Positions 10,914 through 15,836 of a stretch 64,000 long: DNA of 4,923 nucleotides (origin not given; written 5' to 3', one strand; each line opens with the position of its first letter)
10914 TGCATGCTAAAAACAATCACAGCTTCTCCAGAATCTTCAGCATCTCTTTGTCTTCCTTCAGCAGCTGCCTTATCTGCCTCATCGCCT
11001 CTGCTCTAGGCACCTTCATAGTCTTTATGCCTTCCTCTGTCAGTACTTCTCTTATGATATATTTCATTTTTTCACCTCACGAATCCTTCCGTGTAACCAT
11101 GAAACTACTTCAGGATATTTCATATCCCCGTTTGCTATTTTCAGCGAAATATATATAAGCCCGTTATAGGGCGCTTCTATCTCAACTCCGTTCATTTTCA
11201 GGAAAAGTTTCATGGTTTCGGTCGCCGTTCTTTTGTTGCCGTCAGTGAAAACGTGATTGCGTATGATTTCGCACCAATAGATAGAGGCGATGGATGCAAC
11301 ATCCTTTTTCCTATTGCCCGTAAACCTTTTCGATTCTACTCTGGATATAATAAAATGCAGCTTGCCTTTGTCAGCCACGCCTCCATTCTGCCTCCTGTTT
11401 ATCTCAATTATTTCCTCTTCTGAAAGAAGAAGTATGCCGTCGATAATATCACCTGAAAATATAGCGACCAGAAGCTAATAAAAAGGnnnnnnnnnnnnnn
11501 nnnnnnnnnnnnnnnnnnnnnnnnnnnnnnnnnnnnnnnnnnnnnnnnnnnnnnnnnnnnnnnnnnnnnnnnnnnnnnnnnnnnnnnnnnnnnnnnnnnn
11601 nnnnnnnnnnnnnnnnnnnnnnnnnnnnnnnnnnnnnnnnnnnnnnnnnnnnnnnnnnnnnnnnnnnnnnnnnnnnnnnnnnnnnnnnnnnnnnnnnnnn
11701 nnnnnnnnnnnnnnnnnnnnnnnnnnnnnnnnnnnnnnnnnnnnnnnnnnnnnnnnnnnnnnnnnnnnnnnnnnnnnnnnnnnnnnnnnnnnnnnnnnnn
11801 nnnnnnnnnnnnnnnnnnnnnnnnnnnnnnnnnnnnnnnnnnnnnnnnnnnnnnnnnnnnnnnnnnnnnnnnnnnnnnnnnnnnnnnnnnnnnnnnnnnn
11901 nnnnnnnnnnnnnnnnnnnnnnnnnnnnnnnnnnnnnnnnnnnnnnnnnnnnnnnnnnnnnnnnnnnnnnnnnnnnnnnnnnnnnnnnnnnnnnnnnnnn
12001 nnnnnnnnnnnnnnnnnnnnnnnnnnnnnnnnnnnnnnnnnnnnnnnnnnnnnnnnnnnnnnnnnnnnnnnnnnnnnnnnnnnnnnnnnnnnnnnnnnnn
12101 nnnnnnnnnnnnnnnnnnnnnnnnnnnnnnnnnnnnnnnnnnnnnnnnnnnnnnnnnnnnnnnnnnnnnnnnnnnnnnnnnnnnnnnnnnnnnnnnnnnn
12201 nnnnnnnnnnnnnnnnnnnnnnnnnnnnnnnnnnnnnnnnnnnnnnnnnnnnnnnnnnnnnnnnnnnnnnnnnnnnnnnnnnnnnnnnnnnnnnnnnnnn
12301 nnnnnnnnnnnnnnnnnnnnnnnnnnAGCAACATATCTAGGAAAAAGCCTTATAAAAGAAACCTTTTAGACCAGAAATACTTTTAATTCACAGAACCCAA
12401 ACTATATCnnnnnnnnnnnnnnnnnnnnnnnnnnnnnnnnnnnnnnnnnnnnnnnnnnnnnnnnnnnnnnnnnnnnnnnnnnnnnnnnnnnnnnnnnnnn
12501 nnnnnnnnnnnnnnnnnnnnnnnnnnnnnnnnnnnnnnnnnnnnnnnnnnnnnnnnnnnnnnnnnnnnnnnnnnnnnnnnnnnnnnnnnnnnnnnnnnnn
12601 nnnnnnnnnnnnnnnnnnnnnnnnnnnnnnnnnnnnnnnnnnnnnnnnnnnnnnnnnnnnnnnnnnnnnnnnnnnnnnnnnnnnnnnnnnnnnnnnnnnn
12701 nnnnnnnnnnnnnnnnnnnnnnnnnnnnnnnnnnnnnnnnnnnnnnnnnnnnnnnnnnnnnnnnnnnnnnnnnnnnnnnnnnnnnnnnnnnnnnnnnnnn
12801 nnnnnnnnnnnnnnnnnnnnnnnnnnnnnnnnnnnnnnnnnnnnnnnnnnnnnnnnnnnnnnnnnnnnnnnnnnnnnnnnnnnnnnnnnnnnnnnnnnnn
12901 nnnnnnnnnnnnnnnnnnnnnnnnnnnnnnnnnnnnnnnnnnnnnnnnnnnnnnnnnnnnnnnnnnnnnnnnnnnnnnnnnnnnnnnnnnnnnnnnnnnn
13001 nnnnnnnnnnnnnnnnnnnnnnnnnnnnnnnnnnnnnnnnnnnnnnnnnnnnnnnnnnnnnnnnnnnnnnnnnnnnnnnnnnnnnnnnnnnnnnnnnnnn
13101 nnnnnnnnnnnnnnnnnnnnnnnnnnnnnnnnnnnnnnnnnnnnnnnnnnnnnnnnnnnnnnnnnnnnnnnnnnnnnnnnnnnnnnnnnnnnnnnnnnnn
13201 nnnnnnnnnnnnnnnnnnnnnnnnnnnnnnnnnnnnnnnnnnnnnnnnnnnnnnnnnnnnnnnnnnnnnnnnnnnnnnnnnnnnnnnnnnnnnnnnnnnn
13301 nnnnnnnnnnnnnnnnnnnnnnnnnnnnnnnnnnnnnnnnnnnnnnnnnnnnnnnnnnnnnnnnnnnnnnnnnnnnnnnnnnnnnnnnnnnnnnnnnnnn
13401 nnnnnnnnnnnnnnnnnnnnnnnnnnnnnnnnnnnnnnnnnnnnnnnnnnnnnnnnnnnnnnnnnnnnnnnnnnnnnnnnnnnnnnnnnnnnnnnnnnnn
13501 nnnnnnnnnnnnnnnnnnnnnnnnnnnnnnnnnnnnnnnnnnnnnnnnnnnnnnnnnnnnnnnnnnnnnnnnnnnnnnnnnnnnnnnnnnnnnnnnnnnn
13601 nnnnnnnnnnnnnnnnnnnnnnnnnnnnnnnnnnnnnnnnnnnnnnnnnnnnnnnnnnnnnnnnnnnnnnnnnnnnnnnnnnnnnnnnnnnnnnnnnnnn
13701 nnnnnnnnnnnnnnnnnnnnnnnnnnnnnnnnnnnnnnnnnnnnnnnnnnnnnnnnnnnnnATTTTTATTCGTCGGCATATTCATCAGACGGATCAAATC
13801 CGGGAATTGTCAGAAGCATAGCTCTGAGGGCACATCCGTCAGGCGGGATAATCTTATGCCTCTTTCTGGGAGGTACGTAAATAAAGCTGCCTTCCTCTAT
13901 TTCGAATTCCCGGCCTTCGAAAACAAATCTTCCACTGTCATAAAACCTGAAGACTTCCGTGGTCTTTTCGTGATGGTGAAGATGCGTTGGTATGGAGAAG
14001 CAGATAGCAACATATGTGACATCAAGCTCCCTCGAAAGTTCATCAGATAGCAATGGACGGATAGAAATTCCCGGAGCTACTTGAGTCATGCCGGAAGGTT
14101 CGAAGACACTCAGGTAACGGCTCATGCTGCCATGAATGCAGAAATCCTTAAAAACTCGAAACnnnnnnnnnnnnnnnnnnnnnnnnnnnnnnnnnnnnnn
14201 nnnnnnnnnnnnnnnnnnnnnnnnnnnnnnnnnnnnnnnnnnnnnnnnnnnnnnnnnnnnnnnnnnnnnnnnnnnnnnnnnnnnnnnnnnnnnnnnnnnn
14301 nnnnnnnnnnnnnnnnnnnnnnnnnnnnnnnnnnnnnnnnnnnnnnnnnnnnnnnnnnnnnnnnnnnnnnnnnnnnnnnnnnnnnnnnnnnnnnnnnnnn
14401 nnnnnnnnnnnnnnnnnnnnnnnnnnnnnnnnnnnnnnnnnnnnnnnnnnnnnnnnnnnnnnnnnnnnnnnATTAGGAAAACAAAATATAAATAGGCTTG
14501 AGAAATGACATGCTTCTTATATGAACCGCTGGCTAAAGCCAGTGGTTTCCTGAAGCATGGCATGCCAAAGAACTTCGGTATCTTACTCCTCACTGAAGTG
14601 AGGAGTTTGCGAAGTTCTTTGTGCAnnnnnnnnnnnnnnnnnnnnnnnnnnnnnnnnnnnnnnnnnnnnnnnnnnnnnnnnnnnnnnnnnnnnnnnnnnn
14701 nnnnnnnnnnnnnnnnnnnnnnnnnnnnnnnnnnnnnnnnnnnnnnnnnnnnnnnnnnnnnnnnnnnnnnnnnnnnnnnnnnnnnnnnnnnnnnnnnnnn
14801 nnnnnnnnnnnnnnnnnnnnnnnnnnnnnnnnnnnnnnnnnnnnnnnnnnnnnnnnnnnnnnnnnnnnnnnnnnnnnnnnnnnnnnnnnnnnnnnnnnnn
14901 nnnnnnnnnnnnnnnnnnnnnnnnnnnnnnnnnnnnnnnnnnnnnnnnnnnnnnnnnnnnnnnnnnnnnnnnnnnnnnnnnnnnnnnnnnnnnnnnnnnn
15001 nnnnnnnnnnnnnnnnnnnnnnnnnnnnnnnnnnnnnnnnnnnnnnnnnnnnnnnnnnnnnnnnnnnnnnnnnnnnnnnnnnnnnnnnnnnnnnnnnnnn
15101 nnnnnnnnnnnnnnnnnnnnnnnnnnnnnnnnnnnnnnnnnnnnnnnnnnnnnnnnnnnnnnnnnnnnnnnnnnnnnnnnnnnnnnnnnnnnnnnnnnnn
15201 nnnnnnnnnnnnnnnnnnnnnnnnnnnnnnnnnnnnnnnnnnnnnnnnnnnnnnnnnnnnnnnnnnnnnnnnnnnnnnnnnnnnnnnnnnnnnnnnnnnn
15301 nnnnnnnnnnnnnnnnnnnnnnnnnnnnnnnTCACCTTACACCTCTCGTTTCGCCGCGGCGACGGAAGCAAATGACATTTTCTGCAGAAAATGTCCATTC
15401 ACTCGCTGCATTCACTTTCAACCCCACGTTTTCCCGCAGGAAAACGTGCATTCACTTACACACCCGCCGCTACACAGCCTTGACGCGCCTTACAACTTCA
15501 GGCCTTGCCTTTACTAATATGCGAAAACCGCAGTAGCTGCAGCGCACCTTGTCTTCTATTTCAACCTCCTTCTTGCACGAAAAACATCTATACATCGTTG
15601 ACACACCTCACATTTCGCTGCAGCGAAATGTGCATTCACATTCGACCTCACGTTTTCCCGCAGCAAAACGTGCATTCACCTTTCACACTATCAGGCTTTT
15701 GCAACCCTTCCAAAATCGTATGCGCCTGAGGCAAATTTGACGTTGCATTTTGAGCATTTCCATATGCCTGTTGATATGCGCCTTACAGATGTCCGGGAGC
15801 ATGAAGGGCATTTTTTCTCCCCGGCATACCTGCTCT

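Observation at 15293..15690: Arrays of variable-stem hairpins with conserved linkers fill the rpl37ae-rpoP-pfdB spacers and supply the Shine-Dalgarno-like sequence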

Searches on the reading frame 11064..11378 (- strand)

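Call 65: search_protein_families(library=pfam, proteins=[window:11064-11378:-], max_evalue=0.001)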
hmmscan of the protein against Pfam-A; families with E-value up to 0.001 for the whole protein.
window:11064-11378:- (104 aa): 1 family
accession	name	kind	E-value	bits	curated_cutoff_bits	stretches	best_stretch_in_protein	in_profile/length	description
PF02661.23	Fic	-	1.2e-08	36.1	24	1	22-60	55-93/93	Fic/DOC family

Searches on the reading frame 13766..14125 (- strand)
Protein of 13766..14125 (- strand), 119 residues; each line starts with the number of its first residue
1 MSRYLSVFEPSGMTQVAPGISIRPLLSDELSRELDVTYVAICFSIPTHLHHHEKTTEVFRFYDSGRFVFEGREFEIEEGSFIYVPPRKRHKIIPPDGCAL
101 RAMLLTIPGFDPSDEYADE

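Call 66: search_protein_families(library=pfam, proteins=[window:13766-14125:-], max_evalue=0.001)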
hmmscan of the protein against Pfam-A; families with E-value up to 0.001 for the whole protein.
window:13766-14125:- (119 aa): 2 families
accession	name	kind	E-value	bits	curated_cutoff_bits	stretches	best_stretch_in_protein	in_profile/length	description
PF07883.17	Cupin_2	-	0.00013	22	27.2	1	46-93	12-57/70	Cupin domain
PF02311.25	AraC_binding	-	0.00025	21.3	21.1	1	65-103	34-74/135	AraC-like ligand binding domain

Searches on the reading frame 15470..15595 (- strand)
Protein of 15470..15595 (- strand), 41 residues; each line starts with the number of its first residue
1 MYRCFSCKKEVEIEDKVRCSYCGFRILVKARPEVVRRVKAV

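Call 44: search_protein_families(library=pfam, proteins=[window:15470-15595:-], max_evalue=0.01)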
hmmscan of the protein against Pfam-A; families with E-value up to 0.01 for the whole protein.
window:15470-15595:- (41 aa): 3 families
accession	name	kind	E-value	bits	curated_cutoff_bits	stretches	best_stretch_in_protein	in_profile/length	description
PF03604.18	Zn_ribbon_RPAB4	-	4.4e-08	33.1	24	1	2-31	1-32/32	DNA directed RNA polymerase, 7 kDa subunit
PF08772.16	Zn_ribbon_NOB1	-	0.0014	19.2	24.9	1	1-34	8-41/72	Nin one binding (NOB1) Zn-ribbon like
PF13248.11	Zn_ribbon_3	-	0.0068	16.3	27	0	1-23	2-23/26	zinc-ribbon domain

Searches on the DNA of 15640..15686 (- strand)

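Call 32: build_rna_model(alignment_id=A2, structure=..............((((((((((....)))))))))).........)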
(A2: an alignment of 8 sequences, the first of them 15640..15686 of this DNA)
Model R1 built from alignment A2 (8 sequences, 47 columns); structure: as given.
model positions 47; base pairs 10; branch points 0; effective number of sequences 8; information 1.061 bits per position. Calibrated on 0.2 Mb of random sequence (short: E-values are rough).
structure used (alignment columns):
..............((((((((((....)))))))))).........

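Call 33: search_with_rna_model(model_id=R1, source=window, filters=off, max_evalue=10)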
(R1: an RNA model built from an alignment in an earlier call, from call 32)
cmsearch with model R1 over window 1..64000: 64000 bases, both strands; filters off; matches with E-value up to 10: 38.
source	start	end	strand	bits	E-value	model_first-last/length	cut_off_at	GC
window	15416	15462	-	63.1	9.1e-13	1-47/47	no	0.47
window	34787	34833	-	63.1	9.2e-13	1-47/47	no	0.51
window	15600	15646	-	62.7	1.1e-12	1-47/47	no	0.49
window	15296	15342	-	61.2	2.6e-12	1-47/47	no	0.47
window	19317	19362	-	59.8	5.3e-12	1-47/47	no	0.48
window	36707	36752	+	53.5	1.6e-10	1-47/47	no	0.46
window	15647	15686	-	43.5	3.5e-08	1-47/47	no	0.5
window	34746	34786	-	41.6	9.7e-08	7-47/47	no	0.54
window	15367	15409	-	30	4.8e-05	1-47/47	no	0.42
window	36786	36828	+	30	4.8e-05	1-47/47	no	0.42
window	15425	15448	+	27.8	0.00016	15-38/47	no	0.54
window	15609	15632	+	27.3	0.00021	15-38/47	no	0.5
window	34755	34779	+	26.8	0.00027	15-39/47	no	0.56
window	36721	36744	-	26.7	0.00029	15-38/47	no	0.5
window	34796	34819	+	26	0.00043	15-38/47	no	0.5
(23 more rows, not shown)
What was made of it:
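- Checked: A covariance model built from 8 units and run with filters off finds exactly 10 full units in the window (call 33).
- Orientation is strictly sense (call 33).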

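Call 34: search_with_rna_model(model_id=R1, sources=[L038, L039, L040], filters=off, max_evalue=10)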
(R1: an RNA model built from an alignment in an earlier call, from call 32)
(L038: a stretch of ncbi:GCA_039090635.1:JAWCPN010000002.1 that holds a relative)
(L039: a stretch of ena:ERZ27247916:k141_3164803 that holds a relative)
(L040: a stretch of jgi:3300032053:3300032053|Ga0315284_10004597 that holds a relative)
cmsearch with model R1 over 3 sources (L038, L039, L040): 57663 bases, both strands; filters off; matches with E-value up to 10: 8.
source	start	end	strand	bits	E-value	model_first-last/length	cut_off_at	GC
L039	1873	1892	+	14.1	0.22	17-36/47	no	0.4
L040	1873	1892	+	14.1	0.22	17-36/47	no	0.4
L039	1873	1892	-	13.3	0.35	17-36/47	no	0.4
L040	1873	1892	-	13.3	0.35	17-36/47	no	0.4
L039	17340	17379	-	9.2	3.2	1-47/47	no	0.62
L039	20493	20504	+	7.7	7.1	21-32/47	no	0.42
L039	12214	12247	+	7.3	8.8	1-47/47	no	0.38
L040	12214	12247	+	7.3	8.8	1-47/47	no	0.38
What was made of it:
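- The module is absent from relatives that have the same operon (call 34).
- Tried and rejected: The model finds no unit in the syntenic loci of those relatives (call 34).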
